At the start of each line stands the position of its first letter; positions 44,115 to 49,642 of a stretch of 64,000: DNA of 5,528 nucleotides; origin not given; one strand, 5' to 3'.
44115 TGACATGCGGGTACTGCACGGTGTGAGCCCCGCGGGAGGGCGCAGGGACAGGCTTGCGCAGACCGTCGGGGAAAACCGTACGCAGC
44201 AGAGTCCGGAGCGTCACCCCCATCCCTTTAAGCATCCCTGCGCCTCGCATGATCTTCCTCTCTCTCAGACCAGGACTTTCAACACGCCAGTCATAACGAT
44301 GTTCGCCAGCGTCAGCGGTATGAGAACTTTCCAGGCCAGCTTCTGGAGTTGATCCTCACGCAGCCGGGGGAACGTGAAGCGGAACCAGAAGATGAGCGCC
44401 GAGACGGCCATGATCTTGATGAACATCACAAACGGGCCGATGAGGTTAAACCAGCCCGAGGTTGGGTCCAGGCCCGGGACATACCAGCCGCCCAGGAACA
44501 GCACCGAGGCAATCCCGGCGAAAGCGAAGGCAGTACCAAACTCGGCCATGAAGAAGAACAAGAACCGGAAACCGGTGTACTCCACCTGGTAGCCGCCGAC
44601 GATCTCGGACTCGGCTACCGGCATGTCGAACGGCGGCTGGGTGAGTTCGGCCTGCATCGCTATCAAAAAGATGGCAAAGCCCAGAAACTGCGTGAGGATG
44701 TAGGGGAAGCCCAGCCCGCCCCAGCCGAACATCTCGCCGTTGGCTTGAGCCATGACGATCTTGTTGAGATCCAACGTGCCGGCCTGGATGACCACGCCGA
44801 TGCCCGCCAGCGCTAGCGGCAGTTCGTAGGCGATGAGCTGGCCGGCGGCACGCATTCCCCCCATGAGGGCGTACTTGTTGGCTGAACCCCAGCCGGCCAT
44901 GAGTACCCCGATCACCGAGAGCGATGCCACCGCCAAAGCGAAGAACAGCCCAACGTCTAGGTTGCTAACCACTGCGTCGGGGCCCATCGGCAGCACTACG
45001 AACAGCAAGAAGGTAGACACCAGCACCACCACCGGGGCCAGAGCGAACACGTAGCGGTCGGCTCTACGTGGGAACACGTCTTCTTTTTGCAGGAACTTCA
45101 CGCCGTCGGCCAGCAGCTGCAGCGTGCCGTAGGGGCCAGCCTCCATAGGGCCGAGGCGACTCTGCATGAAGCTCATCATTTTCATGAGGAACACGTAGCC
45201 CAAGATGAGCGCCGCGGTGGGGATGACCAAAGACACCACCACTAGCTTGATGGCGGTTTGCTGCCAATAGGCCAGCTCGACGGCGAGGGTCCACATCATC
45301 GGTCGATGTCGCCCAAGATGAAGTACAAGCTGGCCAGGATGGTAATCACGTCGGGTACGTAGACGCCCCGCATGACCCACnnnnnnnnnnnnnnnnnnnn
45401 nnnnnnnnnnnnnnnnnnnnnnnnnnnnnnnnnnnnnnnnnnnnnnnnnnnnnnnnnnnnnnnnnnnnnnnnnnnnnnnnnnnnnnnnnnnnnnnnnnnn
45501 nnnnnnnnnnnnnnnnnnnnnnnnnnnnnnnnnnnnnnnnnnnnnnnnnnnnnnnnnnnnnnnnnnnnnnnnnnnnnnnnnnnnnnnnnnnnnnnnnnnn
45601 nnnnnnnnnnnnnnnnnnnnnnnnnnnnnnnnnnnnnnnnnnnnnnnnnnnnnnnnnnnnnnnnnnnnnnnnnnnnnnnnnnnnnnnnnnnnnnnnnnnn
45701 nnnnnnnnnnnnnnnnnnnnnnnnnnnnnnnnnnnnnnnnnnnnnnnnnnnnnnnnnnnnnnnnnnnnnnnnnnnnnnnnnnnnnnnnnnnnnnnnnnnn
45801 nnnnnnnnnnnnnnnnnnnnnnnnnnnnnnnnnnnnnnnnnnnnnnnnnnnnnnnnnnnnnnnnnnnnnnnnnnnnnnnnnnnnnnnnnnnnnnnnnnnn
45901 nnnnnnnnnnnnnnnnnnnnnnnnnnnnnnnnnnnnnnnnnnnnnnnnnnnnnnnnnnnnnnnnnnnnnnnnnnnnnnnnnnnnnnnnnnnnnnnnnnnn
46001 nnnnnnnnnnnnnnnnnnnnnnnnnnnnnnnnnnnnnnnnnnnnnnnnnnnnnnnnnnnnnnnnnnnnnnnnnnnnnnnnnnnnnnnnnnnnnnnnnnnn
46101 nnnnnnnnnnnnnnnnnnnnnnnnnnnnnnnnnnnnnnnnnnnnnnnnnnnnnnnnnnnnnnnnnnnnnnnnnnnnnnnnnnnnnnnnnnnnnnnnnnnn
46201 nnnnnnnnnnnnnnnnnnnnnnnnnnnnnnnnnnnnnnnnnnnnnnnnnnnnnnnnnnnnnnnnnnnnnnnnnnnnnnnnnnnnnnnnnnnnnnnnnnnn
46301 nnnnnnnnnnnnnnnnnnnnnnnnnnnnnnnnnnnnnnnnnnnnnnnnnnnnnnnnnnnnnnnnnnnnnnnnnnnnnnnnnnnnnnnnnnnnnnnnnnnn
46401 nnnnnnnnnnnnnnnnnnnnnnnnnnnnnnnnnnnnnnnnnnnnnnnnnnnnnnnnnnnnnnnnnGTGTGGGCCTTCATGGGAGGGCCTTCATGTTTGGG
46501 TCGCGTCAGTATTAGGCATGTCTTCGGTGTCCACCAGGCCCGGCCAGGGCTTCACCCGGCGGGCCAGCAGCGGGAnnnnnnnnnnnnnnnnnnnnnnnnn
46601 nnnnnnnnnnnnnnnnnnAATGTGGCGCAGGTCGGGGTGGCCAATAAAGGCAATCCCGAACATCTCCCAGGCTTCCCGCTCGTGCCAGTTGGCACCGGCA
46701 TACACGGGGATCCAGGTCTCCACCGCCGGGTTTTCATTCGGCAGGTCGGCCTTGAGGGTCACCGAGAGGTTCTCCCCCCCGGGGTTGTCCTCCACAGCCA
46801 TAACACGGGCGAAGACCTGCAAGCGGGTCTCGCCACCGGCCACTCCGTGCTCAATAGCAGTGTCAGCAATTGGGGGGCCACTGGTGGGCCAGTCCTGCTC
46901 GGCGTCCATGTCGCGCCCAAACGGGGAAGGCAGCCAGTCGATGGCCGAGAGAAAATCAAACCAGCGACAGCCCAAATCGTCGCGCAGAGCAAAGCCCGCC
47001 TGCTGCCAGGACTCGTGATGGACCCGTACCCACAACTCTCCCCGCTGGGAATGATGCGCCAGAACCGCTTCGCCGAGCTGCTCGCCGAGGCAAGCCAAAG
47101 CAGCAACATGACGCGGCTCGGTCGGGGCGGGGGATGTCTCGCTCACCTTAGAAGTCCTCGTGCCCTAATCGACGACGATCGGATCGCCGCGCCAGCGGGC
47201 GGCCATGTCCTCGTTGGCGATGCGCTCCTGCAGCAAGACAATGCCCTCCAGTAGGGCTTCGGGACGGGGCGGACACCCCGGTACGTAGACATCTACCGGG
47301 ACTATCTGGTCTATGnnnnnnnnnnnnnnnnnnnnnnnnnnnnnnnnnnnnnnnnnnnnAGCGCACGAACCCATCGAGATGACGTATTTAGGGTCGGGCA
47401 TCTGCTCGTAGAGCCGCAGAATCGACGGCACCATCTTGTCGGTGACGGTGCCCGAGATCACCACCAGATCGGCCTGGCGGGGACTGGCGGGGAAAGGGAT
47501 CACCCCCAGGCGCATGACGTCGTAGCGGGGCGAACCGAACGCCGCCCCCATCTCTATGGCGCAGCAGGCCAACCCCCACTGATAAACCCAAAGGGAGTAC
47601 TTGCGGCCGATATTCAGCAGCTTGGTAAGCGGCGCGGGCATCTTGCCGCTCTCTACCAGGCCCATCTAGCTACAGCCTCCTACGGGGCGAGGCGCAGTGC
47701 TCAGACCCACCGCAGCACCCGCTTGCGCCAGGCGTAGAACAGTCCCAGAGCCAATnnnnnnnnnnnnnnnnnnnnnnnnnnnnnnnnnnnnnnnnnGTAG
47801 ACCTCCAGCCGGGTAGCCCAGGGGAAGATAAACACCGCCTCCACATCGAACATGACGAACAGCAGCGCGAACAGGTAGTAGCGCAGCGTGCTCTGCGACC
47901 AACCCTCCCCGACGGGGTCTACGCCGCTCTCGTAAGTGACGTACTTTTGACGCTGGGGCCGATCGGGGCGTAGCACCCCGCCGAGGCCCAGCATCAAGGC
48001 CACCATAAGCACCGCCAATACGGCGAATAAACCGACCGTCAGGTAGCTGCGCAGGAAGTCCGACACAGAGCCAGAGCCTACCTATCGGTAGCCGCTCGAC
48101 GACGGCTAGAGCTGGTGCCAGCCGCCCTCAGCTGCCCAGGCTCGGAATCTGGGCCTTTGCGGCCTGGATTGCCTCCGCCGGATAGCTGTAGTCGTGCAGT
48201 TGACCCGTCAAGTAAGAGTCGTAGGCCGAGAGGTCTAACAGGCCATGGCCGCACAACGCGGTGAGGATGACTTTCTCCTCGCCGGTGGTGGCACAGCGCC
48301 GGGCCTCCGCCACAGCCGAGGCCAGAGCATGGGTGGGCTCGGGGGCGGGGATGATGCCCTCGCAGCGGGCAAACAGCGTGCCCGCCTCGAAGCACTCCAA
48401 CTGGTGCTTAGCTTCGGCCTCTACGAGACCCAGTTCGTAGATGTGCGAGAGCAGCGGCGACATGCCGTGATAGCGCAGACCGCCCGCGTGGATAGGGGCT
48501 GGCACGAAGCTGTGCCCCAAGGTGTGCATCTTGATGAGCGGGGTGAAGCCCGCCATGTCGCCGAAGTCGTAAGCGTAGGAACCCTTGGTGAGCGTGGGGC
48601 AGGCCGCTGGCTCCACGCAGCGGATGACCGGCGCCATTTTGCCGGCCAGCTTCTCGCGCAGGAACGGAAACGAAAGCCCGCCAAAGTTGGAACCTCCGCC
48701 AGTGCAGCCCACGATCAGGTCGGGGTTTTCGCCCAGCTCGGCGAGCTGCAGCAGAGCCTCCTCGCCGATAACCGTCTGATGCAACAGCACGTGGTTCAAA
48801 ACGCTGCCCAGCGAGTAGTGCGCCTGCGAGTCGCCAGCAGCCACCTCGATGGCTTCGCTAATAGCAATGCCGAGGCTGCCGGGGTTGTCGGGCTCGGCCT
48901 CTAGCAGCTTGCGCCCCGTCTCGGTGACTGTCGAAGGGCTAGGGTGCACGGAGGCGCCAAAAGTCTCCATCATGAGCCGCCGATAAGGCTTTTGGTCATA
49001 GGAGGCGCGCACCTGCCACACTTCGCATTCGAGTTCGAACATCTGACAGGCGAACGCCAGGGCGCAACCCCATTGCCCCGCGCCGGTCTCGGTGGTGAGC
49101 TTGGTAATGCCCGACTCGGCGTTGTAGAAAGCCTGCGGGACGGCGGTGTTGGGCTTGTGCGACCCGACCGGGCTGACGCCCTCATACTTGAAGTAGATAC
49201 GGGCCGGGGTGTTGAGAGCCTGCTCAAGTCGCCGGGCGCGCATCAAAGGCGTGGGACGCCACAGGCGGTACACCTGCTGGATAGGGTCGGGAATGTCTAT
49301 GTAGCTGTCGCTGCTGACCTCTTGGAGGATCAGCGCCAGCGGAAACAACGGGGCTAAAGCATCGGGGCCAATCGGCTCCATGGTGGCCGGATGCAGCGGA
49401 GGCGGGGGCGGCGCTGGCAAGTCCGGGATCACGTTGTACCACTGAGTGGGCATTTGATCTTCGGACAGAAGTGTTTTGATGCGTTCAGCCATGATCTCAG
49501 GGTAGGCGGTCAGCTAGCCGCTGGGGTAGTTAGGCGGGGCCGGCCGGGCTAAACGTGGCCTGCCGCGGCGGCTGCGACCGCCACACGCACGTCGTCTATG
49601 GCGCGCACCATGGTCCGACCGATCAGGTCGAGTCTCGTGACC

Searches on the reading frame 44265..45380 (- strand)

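Call 85: search_protein_families(library=pfam, proteins=[window:44265-45380:-], max_evalue=0.00001)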
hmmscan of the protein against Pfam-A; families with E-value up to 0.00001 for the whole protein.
window:44265-45380:- (371 aa): 1 family
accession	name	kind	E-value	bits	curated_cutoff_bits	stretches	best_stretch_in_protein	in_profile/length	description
PF00146.26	NADHdh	-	5.2e-98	328.5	27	1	45-364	2-297/298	NADH dehydrogenase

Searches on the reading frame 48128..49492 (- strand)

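Call 85: search_protein_families(library=pfam, proteins=[window:48128-49492:-], max_evalue=0.00001)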
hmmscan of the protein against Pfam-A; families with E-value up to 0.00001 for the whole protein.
window:48128-49492:- (454 aa): 1 family
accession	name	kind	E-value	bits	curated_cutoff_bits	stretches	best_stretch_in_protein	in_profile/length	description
PF00291.31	PALP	-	2e-36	126.3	35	1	77-415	4-295/295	Pyridoxal-phosphate dependent enzyme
